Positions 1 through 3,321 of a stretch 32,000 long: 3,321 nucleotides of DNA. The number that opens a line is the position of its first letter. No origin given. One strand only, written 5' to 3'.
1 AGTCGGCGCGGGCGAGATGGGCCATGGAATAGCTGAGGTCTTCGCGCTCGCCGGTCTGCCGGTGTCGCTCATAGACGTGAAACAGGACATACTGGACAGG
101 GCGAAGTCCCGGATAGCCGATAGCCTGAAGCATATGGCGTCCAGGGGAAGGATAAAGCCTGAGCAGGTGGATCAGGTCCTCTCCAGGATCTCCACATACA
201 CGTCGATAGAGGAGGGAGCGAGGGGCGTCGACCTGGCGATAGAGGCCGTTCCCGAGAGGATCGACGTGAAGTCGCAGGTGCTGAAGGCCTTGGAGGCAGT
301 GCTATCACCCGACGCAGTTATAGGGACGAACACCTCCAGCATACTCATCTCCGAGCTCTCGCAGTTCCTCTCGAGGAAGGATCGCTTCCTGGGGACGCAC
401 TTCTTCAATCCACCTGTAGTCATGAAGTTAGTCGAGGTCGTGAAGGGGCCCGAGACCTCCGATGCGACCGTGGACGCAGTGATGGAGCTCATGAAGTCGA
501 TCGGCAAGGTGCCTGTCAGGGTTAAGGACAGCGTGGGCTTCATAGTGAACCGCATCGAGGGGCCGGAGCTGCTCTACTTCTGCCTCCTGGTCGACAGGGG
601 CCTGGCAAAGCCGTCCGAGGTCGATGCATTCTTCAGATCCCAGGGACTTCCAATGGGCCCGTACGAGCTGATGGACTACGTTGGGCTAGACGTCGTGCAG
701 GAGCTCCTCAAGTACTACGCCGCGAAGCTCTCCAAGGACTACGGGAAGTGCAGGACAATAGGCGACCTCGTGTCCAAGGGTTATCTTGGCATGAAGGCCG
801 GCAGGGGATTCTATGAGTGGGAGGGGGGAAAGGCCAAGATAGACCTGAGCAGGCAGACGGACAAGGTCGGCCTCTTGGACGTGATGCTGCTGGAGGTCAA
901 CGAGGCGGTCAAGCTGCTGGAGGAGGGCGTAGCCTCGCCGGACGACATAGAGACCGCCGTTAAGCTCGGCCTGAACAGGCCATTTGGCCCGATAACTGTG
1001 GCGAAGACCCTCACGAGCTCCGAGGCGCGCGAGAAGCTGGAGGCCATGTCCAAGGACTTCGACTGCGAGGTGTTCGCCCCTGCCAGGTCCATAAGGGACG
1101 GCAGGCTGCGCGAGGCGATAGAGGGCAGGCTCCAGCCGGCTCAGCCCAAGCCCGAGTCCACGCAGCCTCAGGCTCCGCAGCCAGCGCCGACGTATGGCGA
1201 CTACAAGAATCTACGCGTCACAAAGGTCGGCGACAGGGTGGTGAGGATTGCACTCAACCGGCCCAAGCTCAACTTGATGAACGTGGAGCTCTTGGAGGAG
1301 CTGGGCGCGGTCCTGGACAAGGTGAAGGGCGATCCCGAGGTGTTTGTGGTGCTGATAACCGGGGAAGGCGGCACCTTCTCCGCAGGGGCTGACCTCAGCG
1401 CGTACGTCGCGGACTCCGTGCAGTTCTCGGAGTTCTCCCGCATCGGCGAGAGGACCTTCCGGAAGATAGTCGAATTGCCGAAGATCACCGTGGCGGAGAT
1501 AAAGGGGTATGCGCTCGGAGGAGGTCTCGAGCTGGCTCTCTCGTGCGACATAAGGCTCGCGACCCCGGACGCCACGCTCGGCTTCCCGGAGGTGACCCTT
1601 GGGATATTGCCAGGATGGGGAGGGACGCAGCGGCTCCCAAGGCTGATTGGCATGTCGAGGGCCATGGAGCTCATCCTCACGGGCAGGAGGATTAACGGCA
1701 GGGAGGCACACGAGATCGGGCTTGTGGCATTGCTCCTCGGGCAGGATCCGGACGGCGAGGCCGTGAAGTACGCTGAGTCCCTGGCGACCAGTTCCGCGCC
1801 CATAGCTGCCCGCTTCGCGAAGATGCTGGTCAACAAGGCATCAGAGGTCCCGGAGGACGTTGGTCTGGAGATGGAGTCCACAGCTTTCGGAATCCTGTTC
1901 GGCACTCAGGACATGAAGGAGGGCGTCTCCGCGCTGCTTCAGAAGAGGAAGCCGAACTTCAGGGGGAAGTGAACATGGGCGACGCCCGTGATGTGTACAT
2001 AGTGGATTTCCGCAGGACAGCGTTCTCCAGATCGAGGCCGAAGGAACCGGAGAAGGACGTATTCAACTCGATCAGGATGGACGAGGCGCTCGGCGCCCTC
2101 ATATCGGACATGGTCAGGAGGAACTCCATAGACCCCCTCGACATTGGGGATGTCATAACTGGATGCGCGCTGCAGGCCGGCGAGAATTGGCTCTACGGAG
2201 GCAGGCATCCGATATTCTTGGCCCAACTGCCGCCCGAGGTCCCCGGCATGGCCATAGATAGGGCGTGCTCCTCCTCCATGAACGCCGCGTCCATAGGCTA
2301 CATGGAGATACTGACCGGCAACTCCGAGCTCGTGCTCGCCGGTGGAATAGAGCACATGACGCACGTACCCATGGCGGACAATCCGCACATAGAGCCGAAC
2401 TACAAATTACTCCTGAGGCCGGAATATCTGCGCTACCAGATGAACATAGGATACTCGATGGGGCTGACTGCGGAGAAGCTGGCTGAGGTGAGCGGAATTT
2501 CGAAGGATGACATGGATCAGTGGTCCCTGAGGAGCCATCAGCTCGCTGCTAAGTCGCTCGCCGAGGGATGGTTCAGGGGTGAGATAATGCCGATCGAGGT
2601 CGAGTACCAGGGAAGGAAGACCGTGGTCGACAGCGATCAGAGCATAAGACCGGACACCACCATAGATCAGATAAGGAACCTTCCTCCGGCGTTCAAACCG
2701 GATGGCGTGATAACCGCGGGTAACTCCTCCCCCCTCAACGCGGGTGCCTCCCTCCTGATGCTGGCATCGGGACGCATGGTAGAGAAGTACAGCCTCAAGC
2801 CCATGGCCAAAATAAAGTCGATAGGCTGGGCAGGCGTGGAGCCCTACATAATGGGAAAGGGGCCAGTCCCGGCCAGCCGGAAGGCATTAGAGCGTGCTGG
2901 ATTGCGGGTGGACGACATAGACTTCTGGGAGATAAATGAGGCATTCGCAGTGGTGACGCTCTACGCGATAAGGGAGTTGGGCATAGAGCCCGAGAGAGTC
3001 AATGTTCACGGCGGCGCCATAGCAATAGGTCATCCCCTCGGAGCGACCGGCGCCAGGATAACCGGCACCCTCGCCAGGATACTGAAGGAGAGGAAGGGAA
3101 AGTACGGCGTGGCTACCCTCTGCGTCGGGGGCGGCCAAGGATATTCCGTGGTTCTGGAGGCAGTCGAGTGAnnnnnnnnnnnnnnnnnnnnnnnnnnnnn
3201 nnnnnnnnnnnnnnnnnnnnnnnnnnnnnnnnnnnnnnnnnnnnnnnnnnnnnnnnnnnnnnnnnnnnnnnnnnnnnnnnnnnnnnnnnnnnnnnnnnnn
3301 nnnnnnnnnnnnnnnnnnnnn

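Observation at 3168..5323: Translationally coupled acyl-CoA dehydrogenase pair, one catalytic and one lacking the catalytic base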

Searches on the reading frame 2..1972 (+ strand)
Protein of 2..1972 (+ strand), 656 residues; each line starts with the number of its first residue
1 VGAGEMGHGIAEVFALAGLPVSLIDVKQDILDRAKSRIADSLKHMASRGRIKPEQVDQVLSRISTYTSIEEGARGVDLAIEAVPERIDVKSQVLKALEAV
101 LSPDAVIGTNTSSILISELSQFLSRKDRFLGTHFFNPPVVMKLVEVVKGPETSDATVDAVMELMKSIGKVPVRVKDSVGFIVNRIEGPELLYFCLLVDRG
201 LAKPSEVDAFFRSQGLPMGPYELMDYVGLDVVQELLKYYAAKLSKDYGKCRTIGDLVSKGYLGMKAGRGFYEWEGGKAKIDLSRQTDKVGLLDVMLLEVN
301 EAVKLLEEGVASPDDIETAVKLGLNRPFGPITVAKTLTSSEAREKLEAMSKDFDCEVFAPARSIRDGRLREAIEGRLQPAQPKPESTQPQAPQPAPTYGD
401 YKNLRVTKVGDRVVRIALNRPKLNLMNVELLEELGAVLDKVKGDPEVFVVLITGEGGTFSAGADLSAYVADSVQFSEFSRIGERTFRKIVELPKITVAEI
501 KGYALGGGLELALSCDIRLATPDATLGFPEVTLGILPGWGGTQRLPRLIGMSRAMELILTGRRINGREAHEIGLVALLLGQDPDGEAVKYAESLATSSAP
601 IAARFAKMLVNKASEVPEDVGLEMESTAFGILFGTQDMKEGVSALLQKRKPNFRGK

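Call 12: search_protein_families(library=pfam, proteins=[window:2-1972:+], max_evalue=0.001)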
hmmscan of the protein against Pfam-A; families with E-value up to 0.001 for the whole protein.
window:2-1972:+ (656 aa): 4 families
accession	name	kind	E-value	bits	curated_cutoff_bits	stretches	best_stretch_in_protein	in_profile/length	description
PF02737.24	3HCDH_N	-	5.2e-64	215.9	22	1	1-176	5-179/180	3-hydroxyacyl-CoA dehydrogenase, NAD binding domain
PF00378.25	ECH_1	-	6.6e-54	183.3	27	1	412-655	5-250/251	Enoyl-CoA hydratase/isomerase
PF00725.27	3HCDH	-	9e-37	125.9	22.1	2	179-273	1-97/97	3-hydroxyacyl-CoA dehydrogenase, C-terminal domain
PF16113.10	ECH_2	-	2.8e-30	106.4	27.2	1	415-576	3-169/335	Enoyl-CoA hydratase/isomerase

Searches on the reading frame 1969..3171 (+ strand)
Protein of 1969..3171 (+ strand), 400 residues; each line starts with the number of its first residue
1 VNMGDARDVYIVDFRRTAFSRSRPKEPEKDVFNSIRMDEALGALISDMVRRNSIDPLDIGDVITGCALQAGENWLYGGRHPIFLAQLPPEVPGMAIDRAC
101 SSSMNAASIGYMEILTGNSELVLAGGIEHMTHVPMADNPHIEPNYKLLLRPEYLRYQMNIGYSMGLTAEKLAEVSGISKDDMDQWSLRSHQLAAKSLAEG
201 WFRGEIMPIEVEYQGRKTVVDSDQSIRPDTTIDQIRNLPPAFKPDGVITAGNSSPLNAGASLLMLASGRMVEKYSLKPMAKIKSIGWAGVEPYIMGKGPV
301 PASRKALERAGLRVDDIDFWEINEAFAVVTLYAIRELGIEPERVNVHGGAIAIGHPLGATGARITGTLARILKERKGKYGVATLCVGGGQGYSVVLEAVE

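Call 12: search_protein_families(library=pfam, proteins=[window:1969-3171:+], max_evalue=0.001)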
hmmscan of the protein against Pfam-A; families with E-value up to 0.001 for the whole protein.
window:1969-3171:+ (400 aa): 4 families
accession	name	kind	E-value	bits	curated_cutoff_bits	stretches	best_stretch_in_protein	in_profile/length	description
PF00108.29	Thiolase_N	-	5.3e-56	190.3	26.4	1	9-267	1-258/260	Thiolase, N-terminal domain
PF02803.24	Thiolase_C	-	3.8e-49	165.9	27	1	276-397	1-122/123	Thiolase, C-terminal domain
PF22691.2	Thiolase_C_1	-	3.4e-07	30.5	28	1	301-339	22-60/144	Thiolase C-terminal domain-like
PF00109.32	ketoacyl-synt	-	3.1e-05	24.2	20.8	1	92-132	166-206/252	Beta-ketoacyl synthase, N-terminal domain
